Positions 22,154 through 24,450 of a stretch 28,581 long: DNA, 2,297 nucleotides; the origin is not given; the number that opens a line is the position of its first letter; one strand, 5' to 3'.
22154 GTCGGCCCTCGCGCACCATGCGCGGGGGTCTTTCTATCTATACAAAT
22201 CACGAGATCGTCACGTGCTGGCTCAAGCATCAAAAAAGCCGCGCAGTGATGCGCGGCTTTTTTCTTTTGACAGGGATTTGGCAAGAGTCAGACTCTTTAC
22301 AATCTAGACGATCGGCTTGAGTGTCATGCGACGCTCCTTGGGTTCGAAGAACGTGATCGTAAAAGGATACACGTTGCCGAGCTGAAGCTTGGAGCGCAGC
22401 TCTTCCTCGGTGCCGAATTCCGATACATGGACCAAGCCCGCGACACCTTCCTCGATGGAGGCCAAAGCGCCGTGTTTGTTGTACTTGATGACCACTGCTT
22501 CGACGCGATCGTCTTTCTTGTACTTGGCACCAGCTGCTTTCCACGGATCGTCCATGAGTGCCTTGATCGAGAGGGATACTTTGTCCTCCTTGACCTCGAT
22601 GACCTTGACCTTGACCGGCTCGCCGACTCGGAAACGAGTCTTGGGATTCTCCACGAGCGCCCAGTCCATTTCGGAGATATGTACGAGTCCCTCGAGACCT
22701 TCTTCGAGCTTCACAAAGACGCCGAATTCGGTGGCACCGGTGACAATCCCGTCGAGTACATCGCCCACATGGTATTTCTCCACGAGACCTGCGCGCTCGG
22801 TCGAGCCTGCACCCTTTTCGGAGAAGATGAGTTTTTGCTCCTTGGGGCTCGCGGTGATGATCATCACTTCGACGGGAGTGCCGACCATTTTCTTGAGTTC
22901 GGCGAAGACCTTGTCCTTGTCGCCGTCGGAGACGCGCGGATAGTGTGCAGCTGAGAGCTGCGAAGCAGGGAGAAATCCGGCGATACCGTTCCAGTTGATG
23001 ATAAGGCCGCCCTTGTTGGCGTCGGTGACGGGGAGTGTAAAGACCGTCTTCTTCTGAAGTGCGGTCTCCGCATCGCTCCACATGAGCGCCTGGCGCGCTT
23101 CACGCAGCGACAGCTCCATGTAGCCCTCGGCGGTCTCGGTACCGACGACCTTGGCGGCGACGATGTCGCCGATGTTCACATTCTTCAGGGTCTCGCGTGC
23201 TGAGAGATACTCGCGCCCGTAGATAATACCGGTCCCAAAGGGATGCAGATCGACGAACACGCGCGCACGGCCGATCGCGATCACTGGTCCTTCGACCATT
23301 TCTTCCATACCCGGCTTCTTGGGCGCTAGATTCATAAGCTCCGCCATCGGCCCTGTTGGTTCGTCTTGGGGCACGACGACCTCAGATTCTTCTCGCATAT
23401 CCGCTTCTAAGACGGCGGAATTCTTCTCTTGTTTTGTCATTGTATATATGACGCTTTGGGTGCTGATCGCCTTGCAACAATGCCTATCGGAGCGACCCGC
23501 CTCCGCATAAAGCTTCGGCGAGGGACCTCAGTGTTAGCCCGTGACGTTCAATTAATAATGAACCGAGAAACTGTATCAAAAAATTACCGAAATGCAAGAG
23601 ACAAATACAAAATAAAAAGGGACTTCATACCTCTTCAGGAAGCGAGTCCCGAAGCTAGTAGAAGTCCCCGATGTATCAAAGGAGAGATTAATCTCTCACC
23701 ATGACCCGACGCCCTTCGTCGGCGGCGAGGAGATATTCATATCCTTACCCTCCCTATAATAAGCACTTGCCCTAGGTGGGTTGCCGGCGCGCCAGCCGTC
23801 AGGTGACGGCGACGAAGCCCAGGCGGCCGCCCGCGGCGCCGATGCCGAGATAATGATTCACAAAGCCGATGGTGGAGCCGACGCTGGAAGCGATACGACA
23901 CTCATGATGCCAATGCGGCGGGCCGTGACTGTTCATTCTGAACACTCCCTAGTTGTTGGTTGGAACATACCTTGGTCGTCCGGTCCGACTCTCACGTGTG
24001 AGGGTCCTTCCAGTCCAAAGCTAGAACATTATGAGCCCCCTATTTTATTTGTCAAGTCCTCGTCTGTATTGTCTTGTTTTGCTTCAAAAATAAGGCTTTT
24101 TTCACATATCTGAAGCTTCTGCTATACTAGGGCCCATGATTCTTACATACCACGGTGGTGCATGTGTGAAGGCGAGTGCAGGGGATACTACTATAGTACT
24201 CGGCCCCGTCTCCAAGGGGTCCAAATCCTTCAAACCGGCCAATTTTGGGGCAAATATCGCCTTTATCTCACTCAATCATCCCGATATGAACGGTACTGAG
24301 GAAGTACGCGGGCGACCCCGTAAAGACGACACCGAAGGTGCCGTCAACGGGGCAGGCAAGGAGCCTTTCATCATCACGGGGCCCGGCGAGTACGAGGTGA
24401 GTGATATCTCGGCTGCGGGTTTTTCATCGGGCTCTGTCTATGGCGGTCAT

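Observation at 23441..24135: A 0.7-kb stretch upstream of rpsA with no long ORF contains a 45-codon SD-led ORF plus strong local hairpins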

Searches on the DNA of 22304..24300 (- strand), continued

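Call 77: search_with_rna_model(model_id=R2, sources=[L001, L002, L003, L004, L005, L006, L007, L008, L009, L010, L011, L012, L013, L014, L015, L016, L017, L018, L019, L020, L021, L022, L023, L024, L025, L026, L027, L028, L029, L030, L031, L032, L033, L034, L035, L036, L037, L038, L039, L040, L041, L042, L043, L044, L045, L046, L047, L048, L049, L050, L051, L052, L053, L054, L055, L056, L057, L058, L059, L060, L061, L062, L063, L064, L065, L066, L067, L068, L069, L070, L071, L072, L073, L074, L075, L076, L077, L078, L079, L080], max_evalue=1)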
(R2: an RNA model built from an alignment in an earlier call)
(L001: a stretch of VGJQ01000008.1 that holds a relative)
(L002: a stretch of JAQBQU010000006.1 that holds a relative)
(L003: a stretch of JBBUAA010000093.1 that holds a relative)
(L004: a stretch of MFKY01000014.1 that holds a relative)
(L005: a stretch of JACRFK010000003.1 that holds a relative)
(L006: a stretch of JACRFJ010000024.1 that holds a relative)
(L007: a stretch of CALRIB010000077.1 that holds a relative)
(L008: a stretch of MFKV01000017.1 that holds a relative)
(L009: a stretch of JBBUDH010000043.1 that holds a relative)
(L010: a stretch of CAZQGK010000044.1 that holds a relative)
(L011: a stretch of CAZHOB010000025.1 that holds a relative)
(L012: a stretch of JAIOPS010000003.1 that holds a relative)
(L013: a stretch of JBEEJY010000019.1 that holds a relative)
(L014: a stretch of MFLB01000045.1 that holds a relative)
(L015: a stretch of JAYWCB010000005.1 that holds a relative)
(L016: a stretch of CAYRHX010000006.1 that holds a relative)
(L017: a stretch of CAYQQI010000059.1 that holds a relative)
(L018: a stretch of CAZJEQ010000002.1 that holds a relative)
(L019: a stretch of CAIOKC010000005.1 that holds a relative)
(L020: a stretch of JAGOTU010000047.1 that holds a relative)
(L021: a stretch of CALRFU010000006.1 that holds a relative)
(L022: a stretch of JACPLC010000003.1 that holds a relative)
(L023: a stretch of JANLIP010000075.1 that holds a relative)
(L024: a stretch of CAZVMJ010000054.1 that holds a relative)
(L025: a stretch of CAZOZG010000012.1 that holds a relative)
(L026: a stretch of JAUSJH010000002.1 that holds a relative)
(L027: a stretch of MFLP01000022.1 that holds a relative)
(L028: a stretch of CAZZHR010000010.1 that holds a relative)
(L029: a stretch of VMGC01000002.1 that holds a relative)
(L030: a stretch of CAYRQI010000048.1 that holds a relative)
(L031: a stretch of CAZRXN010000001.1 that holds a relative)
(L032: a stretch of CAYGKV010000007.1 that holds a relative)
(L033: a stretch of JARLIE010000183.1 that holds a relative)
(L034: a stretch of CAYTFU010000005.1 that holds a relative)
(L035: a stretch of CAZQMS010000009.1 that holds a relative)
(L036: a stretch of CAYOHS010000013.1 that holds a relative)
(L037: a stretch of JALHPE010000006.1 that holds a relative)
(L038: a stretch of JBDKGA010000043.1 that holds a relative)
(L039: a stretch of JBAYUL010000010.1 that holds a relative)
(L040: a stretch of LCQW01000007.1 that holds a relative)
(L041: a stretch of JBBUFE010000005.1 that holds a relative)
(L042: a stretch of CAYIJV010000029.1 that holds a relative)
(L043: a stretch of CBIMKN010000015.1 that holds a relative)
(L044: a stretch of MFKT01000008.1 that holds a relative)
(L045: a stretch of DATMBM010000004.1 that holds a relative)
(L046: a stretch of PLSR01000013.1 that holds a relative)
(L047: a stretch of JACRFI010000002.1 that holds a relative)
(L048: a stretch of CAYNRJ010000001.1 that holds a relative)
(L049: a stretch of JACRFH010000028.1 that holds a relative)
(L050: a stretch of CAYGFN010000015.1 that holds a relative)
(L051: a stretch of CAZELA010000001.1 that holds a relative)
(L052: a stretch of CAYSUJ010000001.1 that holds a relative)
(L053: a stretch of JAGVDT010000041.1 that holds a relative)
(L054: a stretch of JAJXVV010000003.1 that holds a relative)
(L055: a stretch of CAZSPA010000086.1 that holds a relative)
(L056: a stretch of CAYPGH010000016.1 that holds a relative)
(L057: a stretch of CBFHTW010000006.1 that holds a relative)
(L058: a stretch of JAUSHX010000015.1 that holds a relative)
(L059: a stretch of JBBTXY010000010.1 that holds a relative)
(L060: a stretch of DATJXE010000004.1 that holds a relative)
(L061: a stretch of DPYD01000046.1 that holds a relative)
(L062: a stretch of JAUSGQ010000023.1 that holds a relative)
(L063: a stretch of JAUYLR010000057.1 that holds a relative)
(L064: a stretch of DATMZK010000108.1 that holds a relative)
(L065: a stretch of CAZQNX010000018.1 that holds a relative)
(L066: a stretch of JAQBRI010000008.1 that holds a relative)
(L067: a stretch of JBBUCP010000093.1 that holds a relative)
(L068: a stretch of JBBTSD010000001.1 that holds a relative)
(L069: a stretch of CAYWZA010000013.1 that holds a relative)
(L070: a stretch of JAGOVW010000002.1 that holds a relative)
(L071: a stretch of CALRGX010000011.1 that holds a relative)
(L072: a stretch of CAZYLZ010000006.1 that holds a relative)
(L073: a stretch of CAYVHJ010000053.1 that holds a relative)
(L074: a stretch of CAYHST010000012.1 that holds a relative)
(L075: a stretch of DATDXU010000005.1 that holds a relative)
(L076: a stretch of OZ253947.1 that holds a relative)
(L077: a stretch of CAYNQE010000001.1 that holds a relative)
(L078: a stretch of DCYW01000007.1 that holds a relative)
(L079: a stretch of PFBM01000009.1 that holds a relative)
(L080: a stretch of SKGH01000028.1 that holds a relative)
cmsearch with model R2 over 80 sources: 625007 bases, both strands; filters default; matches with E-value up to 1: 44.
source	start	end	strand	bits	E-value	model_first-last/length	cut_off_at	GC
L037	3896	3985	+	87.3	1.6e-24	1-90/90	no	0.49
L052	3894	3982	+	86.5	3e-24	1-90/90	no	0.49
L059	3897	3985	+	85.3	7.3e-24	1-90/90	no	0.49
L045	3902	3991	+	80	4.3e-22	1-90/90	no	0.52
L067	3909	4000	+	76.9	4.4e-21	1-90/90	no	0.5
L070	3916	4006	+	73.6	5.6e-20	1-90/90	no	0.55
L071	3916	4006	+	72.1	1.8e-19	1-90/90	no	0.52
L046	3859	3949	+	67.2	7.3e-18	1-90/90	no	0.51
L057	3905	3997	+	56.9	1.9e-14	1-90/90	no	0.52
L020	3889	3979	+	45.4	1.3e-10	1-90/90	no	0.49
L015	3884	3973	+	43.4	6e-10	1-90/90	no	0.51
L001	3910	4003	+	38.2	3.3e-08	1-90/90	no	0.47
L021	3842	3928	+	36.8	9.1e-08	1-90/90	no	0.48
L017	2933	3021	+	33.6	1.1e-06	1-90/90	no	0.48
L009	1284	1370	+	32.6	2.4e-06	1-90/90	no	0.45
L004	3911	3997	+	32.3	3e-06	1-90/90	no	0.46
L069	3922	4003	+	32.1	3.5e-06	1-90/90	no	0.54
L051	3891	3979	+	30.9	8.4e-06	1-90/90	no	0.47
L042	3408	3497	+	30.7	9.8e-06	1-90/90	no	0.46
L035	3873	3964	+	26.8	0.0002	1-90/90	no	0.48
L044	3837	3925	+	26.5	0.00024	1-90/90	no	0.46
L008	2930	3016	+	23.8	0.0019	1-90/90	no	0.51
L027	3807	3898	+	23.3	0.0029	1-90/90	no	0.5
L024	1537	1626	+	23.1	0.0033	1-90/90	no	0.47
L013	3916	4000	+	22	0.0078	1-90/90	no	0.53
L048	3917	4003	+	21.8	0.009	1-90/90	no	0.43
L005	3844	3934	+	21.7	0.0094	1-90/90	no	0.52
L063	189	275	+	21.2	0.014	1-90/90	no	0.49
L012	177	266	+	20.9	0.017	1-90/90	no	0.48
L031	3906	3994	+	20.9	0.018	1-90/90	no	0.55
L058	3869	3955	+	20.8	0.019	1-90/90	no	0.49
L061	3809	3898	+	20.8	0.019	1-90/90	no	0.44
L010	2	89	+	20.4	0.027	1-90/90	no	0.52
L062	3836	3922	+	20.2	0.031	1-90/90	no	0.48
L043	3844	3928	+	20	0.036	1-90/90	no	0.49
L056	3808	3898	+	19.1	0.068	1-90/90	no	0.48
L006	3879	3964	+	18.9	0.084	1-90/90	no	0.5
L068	3906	3985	+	18.8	0.088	1-90/90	no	0.43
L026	3873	3955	+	18.4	0.12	1-90/90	no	0.48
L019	3893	3973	+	18.4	0.12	1-90/90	no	0.48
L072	3853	3940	+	18.1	0.15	1-90/90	no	0.52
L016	3916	4003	+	17.6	0.21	1-90/90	no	0.44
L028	3880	3967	+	17.2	0.29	1-90/90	no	0.47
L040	3886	3967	+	16.9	0.37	1-90/90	no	0.49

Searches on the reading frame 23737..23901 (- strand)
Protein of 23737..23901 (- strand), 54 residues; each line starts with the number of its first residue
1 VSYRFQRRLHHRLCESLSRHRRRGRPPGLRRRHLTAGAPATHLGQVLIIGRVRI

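Call 87: search_protein_families(library=pfam, proteins=[window:23737-23901:-], max_evalue=0.1)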
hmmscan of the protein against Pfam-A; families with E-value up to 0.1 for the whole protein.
window:23737-23901:- (54 aa): 0 families

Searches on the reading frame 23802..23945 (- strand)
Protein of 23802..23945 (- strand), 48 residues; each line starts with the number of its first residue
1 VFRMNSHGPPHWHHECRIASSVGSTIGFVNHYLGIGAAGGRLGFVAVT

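Call 19: find_homologous_proteins(query=window:23802-23945:-, max_evalue=10)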
Query seq(48 aa) (48 aa): 1 proteins with E <= 10 among 1 candidates.
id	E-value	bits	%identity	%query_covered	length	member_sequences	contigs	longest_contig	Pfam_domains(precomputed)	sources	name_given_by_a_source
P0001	1.2e-23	99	100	94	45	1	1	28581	-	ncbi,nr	ncbi:hypothetical protein HZC00_05260 [Candidatus Kaiserbacteria bacterium]|nr:hypothetical protein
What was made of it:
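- Checked: It is NCBI 'hypothetical protein HZC00_05260' (call 19).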

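Call 24: find_related_loci(query=window:23802-23945:-, collection=metagenome_contigs, flank=3000)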
Query seq(48 aa) (48 aa) in metagenome_contigs; peptide patterns used: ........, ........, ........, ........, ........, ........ (x = any residue, [..] = any of these).
600 stretches matched a pattern, but none encodes a relative of the query by tblastn (E <= 1e-3).

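Call 50: search_protein_representatives(protein=window:23802-23936:-)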
Query: 45 residues. Proteins with E-value up to 0.001 (for the whole library): 1; up to 1e-10: 1; up to 1e-30: 0. The best 1 are listed.
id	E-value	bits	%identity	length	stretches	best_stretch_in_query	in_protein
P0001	2.9e-24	98.9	100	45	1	1-45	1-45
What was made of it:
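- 23799..23950 (-): SD (AGGGAG, 23950-23945) plus the 45-codon ORF at 23936-23799: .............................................. This is the orphan NCBI hypothetical protein HZC00_05260. No homologues found (calls 19, 24, 50).
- No homologue in 5.8e9 clusters (call 19), in 1.84e9 representatives scanned exhaustively (call 50), or in metagenome DNA (call 24). The peptide has no homologues (calls 19, 50).
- Tried and rejected: A word-indexed search of 5.8e9 clusters, an exhaustive HMMER scan of 1.84e9 representatives and a back-translated metagenome scan found only the protein itself (calls 19, 24, 50).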

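Call 87: search_protein_families(library=pfam, proteins=[window:23802-23936:-], max_evalue=0.1)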
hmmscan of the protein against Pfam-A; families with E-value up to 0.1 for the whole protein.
seq(45 aa): 0 families
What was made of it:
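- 23799..23950 (-): No Pfam match (call 87).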
